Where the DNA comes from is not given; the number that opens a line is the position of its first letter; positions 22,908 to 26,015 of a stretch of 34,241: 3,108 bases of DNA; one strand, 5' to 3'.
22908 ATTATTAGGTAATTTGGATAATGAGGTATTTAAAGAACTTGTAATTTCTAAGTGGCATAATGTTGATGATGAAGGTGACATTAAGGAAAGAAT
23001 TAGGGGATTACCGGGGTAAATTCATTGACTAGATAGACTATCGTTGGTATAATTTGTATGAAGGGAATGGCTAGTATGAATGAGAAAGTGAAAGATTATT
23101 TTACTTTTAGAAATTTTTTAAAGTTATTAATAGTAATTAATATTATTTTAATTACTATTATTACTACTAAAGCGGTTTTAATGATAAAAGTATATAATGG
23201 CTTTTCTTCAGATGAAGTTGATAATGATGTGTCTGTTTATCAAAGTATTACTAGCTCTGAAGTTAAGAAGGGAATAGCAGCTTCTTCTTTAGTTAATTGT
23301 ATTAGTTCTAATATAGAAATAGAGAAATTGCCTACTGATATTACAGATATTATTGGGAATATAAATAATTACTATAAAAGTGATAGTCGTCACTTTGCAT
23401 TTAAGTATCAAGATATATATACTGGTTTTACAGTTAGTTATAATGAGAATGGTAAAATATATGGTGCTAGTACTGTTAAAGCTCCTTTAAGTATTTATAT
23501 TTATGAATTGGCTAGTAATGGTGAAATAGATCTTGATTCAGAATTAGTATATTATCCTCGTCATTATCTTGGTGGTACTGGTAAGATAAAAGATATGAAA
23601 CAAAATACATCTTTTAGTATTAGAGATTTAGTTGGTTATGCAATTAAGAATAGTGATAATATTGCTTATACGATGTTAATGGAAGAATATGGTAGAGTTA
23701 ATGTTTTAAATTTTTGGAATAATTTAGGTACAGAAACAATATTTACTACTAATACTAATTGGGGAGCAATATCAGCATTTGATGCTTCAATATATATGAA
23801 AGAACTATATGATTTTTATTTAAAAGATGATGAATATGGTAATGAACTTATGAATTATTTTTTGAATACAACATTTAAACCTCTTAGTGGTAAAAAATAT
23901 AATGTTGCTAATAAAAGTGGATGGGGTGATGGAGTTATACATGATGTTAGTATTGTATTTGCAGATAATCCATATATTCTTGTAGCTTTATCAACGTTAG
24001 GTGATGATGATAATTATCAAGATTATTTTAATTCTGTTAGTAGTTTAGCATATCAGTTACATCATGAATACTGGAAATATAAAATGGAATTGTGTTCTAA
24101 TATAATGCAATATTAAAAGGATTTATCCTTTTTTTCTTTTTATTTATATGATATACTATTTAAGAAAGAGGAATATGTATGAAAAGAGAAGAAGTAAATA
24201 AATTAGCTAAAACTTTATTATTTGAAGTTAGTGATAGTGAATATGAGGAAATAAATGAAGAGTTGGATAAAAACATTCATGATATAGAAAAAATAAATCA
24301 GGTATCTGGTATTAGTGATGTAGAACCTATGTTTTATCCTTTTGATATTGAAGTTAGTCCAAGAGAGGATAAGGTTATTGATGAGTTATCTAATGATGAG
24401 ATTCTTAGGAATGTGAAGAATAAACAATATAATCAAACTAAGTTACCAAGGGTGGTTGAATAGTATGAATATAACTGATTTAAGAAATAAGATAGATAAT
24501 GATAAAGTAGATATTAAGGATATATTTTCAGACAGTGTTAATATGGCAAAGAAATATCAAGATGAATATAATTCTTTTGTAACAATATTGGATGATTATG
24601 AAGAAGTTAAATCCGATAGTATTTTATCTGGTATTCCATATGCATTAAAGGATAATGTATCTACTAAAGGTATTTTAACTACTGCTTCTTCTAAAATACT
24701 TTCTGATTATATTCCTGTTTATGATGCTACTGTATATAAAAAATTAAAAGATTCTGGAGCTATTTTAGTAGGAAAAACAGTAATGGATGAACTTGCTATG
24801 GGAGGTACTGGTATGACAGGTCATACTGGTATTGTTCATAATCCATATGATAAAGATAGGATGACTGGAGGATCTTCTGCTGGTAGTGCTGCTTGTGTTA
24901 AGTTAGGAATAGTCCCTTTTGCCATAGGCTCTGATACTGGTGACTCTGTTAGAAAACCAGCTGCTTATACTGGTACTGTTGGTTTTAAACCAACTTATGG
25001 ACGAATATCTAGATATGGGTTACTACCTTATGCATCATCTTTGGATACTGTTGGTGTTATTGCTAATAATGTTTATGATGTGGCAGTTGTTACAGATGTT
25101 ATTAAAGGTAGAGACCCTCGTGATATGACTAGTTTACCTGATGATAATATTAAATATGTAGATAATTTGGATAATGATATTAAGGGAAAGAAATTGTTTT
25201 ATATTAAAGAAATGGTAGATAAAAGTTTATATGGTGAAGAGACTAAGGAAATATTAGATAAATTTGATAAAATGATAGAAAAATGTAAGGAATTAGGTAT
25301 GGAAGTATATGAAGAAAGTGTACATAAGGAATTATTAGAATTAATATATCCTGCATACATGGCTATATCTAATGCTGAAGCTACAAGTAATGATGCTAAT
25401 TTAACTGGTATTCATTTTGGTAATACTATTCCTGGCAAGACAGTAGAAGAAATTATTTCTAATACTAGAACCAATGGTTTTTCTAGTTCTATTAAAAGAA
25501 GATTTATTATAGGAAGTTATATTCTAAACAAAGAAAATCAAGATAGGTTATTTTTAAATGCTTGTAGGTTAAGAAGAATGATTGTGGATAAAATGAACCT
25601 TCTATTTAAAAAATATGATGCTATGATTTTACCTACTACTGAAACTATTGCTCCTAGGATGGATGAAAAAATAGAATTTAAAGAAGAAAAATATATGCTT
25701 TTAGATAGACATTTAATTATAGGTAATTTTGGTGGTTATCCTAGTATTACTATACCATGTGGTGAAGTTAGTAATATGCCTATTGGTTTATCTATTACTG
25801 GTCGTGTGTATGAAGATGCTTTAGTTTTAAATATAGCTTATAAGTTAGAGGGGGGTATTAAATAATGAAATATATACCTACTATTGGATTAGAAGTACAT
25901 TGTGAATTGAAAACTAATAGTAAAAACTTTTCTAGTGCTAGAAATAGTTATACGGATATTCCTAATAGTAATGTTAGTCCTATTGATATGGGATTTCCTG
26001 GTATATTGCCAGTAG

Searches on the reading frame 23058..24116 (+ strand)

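Call 6: search_protein_families(library=pfam, proteins=[window:23058-24116:+], max_evalue=0.01)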
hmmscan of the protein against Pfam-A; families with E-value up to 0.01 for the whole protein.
window:23058-24116:+ (352 aa): 1 family
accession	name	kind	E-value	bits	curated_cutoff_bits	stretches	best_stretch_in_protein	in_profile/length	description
PF13354.11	Beta-lactamase2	-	2.4e-32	112.4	22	1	117-311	4-213/214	Beta-lactamase enzyme family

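Call 7: search_protein_families(library=ncbifam, proteins=[window:23058-24116:+], max_evalue=0.01)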
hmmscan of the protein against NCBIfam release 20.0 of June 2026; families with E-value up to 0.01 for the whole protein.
window:23058-24116:+ (352 aa): 16 families
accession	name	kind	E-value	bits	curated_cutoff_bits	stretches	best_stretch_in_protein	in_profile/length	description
NF033103.1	bla_class_A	equivalog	1.7e-12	47.1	200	1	118-228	18-129/257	class A beta-lactamase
NF012099.1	SubclassA2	equivalog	2.5e-06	26.9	320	1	120-227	24-135/275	class A beta-lactamase, subclass A2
NF012167.0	classA_firm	exception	6.5e-06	25.8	427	1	119-212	19-109/255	class A beta-lactamase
NF033060.0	blaBCL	exception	0.00021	20.6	600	1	101-213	47-153/301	BCL family class A beta-lactamase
NF000538.1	classA_carba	equivalog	0.00023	20.6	390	1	122-227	18-124/254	carbapenem-hydrolyzing class A beta-lactamase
NF033568.1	blaROB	exception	0.00045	19.4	675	1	101-216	52-161/305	ROB family class A beta-lactamase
NF040472.1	blaPAD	exception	0.00075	18.9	575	1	119-227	57-166/297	PAD family carbapenem-hydrolyzing class A beta-lactamase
NF041270.1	bla_Bcer_III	exception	0.0011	18.4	670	0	117-213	73-166/314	class A beta-lactamase BlaIII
NF000451.2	blaBES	exception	0.0015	18.1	650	1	113-224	43-154/292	BES family class A beta-lactamase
NF050809.1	blaCHA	exception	0.0018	17.9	575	1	117-223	55-161/295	CHA family extended-spectrum class A beta-lactamase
NF033714.1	blaBBI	exception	0.0035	16.8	625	1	78-213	23-155/304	BBI family class A beta-lactamase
NF000428.4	blaFRI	exception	0.0048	16.3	600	1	123-211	54-141/294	FRI family carbapenem-hydrolyzing class A beta-lactamase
NF033096.2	bla1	exception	0.0051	16.3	630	0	119-212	70-160/306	class A beta-lactamase Bla1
NF000512.2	blaSGM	exception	0.0057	16.1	500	1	125-212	46-133/285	SGM family class A beta-lactamase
NF033098.1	bla_CblA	exception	0.006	15.7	625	1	178-244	109-176/296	CblA family class A beta-lactamase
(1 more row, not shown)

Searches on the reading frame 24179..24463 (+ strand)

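Call 9: search_protein_families(library=pfam, proteins=[window:24179-24463:+], max_evalue=0.001)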
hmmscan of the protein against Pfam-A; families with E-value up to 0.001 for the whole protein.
window:24179-24463:+ (94 aa): 1 family
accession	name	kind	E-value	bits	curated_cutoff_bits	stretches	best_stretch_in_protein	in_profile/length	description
PF02686.20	GatC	-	1e-09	38.8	23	1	18-85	2-62/66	Glu-tRNAGln amidotransferase C subunit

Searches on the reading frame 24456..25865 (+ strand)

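Call 9: search_protein_families(library=pfam, proteins=[window:24456-25865:+], max_evalue=0.001)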
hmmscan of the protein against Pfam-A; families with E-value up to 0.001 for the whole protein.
window:24456-25865:+ (469 aa): 1 family
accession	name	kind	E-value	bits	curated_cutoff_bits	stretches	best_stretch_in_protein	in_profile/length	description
PF01425.27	Amidase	-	7e-108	362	27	1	45-458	35-445/445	Amidase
